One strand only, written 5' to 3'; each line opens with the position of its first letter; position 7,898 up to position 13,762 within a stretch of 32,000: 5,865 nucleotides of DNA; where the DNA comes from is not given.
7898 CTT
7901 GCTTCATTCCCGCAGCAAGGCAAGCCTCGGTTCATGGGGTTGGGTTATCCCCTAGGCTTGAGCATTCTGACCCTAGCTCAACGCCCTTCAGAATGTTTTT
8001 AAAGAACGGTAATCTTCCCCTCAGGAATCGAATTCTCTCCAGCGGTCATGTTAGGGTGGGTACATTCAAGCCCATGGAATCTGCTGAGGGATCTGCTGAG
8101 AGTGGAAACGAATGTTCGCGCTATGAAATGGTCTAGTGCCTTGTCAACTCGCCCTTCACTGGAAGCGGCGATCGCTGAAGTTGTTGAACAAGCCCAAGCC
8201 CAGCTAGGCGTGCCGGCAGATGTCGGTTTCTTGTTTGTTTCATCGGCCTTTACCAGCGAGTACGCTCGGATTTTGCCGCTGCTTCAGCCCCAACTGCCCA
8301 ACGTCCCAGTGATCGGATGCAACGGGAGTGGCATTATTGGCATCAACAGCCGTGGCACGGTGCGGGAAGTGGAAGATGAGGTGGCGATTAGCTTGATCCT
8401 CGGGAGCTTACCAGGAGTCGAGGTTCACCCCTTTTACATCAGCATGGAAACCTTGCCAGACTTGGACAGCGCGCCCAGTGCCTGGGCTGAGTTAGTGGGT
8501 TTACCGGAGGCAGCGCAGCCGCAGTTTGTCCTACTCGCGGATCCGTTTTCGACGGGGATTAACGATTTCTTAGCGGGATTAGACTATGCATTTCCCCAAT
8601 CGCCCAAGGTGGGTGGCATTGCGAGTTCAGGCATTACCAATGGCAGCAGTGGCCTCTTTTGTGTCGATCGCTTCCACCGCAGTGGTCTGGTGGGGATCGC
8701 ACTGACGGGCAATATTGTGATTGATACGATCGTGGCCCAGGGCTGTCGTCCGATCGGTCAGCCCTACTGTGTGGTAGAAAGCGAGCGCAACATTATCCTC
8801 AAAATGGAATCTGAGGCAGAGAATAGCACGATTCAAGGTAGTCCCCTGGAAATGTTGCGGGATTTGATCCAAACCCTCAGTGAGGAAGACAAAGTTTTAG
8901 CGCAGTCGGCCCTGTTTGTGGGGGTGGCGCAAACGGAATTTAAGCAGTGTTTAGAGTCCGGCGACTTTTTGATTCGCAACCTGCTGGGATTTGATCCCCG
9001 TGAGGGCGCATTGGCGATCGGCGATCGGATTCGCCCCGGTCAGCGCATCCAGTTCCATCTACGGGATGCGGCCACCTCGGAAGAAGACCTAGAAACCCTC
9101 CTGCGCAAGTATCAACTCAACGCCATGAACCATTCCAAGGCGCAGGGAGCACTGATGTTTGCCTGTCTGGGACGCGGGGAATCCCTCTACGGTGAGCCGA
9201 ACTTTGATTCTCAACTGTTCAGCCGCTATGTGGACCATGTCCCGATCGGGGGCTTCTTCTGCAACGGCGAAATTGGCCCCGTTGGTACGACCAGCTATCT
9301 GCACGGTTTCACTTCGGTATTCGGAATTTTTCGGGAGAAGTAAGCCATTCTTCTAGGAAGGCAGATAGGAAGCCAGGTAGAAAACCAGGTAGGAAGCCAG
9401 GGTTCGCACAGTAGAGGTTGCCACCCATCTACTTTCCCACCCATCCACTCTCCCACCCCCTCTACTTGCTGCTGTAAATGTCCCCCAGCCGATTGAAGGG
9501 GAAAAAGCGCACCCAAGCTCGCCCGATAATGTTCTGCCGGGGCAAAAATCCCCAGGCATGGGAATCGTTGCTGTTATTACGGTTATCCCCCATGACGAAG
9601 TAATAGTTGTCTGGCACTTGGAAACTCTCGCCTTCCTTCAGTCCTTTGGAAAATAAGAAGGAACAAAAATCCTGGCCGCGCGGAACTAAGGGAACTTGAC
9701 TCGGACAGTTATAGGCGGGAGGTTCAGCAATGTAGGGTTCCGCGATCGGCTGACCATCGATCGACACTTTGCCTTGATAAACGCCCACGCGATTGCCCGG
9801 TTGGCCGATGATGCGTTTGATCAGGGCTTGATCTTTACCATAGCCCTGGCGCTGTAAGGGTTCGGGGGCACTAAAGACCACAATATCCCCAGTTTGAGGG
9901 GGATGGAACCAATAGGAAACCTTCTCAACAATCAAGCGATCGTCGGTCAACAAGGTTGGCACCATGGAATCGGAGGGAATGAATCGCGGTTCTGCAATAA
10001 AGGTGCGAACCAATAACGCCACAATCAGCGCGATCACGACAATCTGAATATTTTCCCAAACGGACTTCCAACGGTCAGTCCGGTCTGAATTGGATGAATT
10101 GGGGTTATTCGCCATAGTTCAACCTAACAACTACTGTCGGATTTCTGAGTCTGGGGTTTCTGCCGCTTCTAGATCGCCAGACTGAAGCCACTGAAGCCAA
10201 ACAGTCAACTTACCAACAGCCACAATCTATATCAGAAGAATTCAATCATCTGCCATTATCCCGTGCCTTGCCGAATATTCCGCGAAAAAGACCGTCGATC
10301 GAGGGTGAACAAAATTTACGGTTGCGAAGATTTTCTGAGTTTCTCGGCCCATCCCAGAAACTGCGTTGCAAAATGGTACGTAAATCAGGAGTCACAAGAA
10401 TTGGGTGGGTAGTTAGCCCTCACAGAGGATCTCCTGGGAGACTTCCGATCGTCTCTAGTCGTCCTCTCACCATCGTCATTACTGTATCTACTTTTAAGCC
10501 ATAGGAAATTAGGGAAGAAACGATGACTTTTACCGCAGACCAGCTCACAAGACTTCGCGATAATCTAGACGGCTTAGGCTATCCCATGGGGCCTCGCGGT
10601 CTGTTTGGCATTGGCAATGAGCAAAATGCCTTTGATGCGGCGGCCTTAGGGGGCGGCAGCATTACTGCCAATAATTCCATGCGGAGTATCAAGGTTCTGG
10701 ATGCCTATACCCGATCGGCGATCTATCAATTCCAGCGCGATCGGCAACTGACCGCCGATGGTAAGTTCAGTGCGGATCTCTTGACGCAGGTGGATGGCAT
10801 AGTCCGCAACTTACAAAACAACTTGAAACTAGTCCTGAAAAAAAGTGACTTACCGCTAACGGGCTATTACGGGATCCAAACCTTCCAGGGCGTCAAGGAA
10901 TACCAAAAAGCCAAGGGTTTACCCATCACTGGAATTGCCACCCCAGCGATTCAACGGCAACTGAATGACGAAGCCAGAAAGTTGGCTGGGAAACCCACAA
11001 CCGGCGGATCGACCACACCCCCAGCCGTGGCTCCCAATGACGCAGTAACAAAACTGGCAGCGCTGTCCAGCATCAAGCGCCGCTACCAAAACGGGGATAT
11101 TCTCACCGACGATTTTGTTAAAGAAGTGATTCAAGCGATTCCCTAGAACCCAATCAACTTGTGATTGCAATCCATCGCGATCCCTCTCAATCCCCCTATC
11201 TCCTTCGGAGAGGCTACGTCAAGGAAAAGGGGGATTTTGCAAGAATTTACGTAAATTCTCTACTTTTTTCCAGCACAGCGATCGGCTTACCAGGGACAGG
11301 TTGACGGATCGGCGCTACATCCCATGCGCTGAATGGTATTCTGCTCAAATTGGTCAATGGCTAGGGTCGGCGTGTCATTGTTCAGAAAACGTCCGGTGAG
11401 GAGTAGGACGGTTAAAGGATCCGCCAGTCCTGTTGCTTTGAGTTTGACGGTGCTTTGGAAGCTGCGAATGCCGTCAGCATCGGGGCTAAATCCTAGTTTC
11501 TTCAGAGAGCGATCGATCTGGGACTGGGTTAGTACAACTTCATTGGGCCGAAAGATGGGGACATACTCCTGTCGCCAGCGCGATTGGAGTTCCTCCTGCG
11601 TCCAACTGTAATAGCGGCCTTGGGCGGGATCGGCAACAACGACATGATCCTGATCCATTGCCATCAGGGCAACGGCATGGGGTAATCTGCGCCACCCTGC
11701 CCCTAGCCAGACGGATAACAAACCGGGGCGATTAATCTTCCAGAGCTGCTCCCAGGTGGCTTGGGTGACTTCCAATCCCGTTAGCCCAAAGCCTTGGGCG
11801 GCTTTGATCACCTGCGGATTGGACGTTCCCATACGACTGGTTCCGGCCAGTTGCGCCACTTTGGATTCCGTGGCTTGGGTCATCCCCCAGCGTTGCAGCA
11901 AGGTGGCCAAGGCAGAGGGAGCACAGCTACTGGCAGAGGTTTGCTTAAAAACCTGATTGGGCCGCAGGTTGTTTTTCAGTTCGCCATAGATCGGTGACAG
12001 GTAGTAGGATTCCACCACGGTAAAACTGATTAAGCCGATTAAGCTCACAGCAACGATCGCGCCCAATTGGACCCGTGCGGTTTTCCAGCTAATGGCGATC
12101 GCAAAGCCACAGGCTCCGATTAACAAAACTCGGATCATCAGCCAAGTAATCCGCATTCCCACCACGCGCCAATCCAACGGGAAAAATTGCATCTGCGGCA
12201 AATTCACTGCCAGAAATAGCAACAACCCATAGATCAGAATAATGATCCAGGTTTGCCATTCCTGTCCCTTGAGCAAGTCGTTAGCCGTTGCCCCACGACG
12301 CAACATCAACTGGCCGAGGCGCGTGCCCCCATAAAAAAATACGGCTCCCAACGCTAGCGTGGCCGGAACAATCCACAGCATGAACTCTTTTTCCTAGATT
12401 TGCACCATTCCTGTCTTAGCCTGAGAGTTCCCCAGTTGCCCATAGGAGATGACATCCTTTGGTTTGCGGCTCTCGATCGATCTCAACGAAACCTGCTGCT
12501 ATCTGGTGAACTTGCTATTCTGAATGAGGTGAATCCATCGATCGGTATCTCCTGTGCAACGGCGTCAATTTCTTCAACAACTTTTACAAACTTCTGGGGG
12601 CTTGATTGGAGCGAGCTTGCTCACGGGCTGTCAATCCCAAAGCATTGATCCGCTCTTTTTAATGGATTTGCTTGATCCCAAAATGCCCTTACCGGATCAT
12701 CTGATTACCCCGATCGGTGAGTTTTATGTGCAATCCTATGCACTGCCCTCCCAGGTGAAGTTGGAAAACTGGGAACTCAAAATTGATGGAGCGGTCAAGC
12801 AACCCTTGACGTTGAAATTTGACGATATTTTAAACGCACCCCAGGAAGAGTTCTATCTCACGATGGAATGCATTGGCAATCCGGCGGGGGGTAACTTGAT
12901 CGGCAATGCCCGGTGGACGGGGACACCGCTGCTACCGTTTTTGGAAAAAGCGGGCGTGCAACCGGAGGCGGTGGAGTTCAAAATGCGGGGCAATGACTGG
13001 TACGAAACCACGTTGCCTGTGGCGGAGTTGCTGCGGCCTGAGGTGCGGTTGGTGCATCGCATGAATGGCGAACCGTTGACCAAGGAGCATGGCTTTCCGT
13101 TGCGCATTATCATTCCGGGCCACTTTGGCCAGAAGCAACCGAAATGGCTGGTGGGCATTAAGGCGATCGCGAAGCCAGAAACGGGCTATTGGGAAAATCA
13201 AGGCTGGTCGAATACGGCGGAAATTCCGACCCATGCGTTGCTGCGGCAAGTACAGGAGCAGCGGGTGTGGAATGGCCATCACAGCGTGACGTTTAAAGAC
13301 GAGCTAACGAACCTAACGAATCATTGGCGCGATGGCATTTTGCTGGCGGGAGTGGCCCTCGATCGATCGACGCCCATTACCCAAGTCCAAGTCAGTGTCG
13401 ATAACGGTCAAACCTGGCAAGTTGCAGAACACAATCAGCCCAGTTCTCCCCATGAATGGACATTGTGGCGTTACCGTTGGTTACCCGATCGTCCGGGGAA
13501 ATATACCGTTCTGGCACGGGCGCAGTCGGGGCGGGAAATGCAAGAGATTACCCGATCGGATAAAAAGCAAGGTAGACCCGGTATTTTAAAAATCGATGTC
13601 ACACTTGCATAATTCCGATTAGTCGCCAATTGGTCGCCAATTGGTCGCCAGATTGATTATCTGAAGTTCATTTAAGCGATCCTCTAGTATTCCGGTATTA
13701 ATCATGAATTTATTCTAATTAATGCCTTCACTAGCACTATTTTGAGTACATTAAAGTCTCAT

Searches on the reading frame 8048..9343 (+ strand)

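Call 64: search_protein_families(library=pfam, proteins=[window:8048-9343:+], max_evalue=0.00001)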
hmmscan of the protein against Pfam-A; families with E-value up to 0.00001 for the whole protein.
window:8048-9343:+ (431 aa): 2 families
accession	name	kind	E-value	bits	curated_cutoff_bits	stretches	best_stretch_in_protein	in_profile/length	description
PF08495.15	FIST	-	4.4e-34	118.5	23.2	1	58-253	1-186/189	FIST N domain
PF10442.14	FIST_C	-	1.9e-30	106.2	28.5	1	267-411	2-131/131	FIST C domain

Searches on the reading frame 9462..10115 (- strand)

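Call 64: search_protein_families(library=pfam, proteins=[window:9462-10115:-], max_evalue=0.00001)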
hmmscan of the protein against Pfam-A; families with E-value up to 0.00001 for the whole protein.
window:9462-10115:- (217 aa): 1 family
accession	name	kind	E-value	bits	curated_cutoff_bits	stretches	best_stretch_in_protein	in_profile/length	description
PF10502.14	Peptidase_S26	-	8.3e-51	172.7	22.9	1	20-204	2-167/168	Signal peptidase, peptidase S26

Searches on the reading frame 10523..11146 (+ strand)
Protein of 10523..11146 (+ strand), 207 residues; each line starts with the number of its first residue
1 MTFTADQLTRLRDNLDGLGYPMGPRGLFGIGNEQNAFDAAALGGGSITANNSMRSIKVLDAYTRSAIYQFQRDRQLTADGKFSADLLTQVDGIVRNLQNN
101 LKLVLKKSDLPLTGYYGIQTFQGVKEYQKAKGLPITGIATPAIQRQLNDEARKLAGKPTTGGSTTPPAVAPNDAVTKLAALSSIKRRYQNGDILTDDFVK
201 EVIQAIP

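Call 64: search_protein_families(library=pfam, proteins=[window:10523-11146:+], max_evalue=0.00001)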
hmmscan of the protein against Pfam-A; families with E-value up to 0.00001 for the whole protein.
window:10523-11146:+ (207 aa): 1 family
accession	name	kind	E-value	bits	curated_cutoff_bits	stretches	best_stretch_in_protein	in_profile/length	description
PF01471.23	PG_binding_1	-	3.5e-17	62.8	23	1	94-147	5-57/57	Putative peptidoglycan binding domain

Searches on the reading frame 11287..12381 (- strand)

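Call 64: search_protein_families(library=pfam, proteins=[window:11287-12381:-], max_evalue=0.00001)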
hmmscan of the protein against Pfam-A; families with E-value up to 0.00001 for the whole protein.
window:11287-12381:- (364 aa): 1 family
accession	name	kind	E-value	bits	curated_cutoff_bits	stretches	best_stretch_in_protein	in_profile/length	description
PF03412.21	Peptidase_C39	-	5.5e-12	46.1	22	1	144-272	4-124/133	Peptidase C39 family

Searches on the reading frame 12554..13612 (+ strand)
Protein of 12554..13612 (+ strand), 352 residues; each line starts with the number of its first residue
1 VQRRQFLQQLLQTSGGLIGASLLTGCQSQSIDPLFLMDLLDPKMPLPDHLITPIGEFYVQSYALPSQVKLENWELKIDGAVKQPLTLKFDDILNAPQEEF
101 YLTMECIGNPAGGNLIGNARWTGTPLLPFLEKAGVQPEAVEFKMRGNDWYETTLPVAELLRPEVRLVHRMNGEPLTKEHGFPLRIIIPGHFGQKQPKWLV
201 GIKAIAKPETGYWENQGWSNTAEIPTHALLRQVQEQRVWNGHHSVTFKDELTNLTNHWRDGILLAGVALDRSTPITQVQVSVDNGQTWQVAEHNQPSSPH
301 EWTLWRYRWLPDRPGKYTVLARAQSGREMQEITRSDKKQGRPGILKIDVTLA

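Call 64: search_protein_families(library=pfam, proteins=[window:12554-13612:+], max_evalue=0.00001)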
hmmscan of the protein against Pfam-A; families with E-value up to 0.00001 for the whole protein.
window:12554-13612:+ (352 aa): 1 family
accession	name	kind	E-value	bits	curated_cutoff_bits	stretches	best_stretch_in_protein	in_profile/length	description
PF00174.25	Oxidored_molyb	-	3.7e-43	147.5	24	1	64-213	4-169/169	Oxidoreductase molybdopterin binding domain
